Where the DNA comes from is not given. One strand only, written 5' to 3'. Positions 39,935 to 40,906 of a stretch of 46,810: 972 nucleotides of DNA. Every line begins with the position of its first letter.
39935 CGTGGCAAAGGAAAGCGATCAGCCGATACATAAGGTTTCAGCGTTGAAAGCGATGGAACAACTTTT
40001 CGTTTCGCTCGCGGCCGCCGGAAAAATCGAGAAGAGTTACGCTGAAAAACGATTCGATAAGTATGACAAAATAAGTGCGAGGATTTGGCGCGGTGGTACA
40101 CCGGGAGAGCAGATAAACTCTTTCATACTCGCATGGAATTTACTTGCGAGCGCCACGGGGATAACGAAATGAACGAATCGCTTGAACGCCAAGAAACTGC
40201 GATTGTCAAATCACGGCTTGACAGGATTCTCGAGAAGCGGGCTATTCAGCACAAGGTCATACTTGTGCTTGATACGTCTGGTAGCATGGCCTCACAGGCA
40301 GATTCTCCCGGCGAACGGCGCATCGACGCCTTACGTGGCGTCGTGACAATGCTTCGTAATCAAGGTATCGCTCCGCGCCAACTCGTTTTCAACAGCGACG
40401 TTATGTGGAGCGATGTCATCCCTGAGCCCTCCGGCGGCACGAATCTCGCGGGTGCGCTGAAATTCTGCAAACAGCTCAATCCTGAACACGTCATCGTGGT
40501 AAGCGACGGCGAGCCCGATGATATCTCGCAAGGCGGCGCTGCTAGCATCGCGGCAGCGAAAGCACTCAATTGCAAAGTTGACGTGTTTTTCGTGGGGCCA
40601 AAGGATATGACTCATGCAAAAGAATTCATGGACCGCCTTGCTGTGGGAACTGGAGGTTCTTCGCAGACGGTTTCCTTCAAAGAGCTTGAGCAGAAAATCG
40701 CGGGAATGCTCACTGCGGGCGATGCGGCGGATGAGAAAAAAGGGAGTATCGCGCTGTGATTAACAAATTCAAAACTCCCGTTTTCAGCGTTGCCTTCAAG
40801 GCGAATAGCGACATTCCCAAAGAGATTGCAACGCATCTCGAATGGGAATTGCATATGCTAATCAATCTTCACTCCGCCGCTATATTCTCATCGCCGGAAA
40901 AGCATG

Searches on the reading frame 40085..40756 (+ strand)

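Call 78: search_protein_families(library=pfam, max_evalue=0.1, proteins=[window:40085-40756:+])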
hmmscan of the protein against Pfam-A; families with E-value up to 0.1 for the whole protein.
window:40085-40756:+ (224 aa): 6 families
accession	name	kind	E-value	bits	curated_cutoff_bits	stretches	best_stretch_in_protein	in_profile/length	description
PF13519.12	VWA_2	-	3.4e-05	24.9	27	1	58-90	1-31/107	von Willebrand factor type A domain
PF13768.12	VWA_3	-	0.00013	22.5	27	1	112-193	71-153/155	von Willebrand factor type A domain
PF05762.20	VWA_CoxE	-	0.00032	20.6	26.4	0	45-70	44-71/222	VWA domain containing CoxE-like protein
PF00092.34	VWA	-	0.0015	19.2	23.8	0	132-190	103-155/174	von Willebrand factor type A domain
PF00291.31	PALP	-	0.012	15.4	35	0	111-139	262-292/295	Pyridoxal-phosphate dependent enzyme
PF09967.15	DUF2201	-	0.061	13.9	26.4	0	58-141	1-88/123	VWA-like domain (DUF2201)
